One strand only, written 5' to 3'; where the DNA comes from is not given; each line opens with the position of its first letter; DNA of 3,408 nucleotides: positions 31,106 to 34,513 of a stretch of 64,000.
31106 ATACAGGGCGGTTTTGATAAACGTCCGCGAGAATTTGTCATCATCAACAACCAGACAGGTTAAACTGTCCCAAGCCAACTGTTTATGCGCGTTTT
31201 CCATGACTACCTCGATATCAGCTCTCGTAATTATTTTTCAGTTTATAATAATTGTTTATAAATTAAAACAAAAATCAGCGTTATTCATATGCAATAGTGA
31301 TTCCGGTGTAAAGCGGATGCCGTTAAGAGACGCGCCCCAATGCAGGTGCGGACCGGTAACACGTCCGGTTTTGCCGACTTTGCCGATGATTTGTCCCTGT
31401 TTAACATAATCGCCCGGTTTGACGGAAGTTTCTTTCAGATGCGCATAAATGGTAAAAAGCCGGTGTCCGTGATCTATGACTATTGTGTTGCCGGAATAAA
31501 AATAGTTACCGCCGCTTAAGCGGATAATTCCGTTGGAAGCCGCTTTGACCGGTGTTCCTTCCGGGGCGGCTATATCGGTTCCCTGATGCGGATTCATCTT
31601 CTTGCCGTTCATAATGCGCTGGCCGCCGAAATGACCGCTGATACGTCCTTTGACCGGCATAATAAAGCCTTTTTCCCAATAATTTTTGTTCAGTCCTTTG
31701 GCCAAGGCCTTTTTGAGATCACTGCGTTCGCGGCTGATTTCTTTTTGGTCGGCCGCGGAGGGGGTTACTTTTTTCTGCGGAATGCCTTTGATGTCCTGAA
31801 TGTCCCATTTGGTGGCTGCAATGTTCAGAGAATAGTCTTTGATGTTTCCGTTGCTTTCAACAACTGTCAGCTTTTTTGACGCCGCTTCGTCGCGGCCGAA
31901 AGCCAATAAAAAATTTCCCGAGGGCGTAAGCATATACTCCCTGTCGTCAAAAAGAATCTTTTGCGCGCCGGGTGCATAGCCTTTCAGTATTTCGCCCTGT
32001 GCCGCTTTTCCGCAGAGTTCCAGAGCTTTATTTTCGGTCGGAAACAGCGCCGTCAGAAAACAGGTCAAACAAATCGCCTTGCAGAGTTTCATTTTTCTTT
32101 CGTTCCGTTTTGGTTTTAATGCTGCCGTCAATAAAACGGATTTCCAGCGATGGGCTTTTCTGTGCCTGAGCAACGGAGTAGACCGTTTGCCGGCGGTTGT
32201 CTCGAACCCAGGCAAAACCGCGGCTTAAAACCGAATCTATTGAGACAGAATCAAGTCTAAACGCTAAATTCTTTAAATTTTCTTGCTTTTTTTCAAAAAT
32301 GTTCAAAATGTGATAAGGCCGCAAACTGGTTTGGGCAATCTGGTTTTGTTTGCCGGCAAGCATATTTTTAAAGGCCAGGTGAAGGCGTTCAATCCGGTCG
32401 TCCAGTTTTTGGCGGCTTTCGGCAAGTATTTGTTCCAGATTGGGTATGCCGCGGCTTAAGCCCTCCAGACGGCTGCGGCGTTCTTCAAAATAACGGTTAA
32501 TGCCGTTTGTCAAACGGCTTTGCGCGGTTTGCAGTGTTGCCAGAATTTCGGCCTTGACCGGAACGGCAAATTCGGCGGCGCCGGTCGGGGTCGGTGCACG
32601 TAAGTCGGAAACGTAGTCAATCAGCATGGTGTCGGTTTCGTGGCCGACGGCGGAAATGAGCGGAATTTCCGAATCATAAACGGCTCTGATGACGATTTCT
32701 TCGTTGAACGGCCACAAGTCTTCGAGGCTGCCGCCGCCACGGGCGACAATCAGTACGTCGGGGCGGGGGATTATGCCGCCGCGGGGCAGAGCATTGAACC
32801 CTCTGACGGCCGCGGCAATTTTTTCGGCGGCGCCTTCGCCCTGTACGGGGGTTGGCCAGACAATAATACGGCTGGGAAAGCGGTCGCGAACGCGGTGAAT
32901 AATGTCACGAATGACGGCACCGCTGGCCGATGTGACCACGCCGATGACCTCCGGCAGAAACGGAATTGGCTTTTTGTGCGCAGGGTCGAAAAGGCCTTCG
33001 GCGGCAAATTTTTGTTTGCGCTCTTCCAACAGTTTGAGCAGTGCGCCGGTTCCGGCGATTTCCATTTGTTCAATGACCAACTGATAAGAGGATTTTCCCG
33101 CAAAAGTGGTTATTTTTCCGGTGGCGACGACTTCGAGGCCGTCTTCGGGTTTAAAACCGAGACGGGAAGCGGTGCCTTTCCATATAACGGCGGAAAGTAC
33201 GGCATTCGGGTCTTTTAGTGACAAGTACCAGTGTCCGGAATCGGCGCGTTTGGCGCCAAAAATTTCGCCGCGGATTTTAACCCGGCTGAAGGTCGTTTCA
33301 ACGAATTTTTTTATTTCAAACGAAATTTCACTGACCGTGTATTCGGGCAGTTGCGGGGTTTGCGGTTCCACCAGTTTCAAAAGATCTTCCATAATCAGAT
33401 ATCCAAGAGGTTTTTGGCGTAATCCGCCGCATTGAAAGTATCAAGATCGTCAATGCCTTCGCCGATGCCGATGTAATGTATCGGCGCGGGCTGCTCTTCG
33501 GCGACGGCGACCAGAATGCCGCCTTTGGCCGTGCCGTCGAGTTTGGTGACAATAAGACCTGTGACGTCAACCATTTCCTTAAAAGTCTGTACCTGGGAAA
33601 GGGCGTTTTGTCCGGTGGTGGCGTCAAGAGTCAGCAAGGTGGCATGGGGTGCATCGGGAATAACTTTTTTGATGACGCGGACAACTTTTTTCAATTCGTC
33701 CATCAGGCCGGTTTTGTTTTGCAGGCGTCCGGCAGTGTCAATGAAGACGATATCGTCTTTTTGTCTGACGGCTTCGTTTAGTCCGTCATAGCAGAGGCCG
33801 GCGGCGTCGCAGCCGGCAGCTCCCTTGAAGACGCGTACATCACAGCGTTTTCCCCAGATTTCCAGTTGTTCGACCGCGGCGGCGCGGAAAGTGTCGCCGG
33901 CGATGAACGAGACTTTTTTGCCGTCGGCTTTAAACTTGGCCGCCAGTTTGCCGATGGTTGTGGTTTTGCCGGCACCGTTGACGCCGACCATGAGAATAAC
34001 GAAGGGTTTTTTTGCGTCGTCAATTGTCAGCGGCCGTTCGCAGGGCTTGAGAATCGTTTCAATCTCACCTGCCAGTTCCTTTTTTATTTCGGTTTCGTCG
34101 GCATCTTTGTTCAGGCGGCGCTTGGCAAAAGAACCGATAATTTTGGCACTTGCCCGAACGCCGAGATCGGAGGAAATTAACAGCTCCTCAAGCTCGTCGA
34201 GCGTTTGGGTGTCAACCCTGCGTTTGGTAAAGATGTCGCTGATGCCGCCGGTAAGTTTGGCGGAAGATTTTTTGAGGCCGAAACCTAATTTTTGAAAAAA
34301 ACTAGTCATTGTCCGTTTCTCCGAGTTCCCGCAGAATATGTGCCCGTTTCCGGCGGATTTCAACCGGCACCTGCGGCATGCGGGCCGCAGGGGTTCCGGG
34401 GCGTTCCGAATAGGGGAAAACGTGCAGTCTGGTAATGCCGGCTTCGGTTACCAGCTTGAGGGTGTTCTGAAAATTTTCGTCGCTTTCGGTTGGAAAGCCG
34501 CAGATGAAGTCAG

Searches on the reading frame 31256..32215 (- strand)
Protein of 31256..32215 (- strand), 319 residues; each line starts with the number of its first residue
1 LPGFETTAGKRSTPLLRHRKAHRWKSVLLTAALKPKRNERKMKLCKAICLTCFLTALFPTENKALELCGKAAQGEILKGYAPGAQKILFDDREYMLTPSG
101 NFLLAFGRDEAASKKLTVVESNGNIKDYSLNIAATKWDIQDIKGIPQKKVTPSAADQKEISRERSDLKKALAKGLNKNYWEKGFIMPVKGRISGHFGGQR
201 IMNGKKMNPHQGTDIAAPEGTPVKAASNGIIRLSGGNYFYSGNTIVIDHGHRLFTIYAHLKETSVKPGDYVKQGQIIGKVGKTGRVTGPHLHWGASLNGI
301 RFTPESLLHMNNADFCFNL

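Call 83: search_protein_families(library=pfam, proteins=[window:31256-32215:-], max_evalue=0.00001)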
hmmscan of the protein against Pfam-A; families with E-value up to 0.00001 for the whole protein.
window:31256-32215:- (319 aa): 1 family
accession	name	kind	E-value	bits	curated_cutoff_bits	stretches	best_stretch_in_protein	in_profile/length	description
PF01551.29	Peptidase_M23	-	3.8e-32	110.8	28.7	1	209-301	2-93/96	Peptidase family M23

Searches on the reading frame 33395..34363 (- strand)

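Call 83: search_protein_families(library=pfam, proteins=[window:33395-34363:-], max_evalue=0.00001)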
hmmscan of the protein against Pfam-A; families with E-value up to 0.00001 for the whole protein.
window:33395-34363:- (322 aa): 3 families
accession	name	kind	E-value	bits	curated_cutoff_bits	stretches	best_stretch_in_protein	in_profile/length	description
PF00448.28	SRP54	-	1.3e-71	240.7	22.7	1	120-320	1-195/196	SRP54-type protein, GTPase domain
PF02881.24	SRP54_N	-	1.3e-09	38.6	22.4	1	37-98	1-72/75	SRP54-type protein, helical bundle domain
PF06414.18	Zeta_toxin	-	2.3e-06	27.6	22.3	1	116-207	13-100/199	Zeta toxin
